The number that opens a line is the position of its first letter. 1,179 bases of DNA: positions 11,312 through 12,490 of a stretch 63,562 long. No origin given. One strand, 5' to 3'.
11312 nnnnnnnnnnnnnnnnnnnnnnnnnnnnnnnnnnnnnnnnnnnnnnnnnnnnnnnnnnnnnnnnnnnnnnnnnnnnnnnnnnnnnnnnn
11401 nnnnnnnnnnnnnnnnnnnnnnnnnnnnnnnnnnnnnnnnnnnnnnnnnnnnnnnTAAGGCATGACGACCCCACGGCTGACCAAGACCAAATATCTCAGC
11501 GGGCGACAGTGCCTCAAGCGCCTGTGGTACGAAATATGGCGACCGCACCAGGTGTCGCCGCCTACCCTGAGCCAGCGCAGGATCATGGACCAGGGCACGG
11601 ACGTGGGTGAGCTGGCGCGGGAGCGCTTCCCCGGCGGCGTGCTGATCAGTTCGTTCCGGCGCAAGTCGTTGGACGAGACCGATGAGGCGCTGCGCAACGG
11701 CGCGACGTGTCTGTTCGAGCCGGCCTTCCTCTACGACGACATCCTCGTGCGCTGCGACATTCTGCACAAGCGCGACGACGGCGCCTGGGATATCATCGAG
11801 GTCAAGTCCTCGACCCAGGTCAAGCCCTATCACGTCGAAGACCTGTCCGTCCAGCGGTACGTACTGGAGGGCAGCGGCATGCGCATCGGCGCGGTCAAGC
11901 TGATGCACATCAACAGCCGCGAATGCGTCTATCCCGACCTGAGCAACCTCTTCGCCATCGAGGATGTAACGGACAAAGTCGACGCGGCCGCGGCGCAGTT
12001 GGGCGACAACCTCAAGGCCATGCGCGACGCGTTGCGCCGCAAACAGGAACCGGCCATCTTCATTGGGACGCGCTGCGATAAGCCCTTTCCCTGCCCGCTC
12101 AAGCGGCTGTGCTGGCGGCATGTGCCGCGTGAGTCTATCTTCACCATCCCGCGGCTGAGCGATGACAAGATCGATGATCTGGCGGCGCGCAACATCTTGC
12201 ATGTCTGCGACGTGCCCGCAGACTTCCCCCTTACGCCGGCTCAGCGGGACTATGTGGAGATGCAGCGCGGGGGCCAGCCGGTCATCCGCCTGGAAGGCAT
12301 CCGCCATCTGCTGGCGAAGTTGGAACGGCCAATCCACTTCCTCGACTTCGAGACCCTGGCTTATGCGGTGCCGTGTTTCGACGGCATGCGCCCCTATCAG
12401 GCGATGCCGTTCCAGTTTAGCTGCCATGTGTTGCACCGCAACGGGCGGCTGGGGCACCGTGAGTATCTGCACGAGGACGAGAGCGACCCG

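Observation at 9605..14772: Three-gene ATPase/nuclease cassette: candidate undescribed anti-phage or anti-MGE defence system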

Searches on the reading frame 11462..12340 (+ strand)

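Call 38: search_protein_families(library=pfam, proteins=[window:11462-12340:+], max_evalue=10)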
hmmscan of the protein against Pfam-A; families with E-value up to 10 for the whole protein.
window:11462-12340:+ (293 aa): 1 family
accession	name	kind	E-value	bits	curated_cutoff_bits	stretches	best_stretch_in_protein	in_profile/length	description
PF01930.23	Cas_Cas4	-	0.0065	17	22.7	1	97-176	55-134/160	Domain of unknown function DUF83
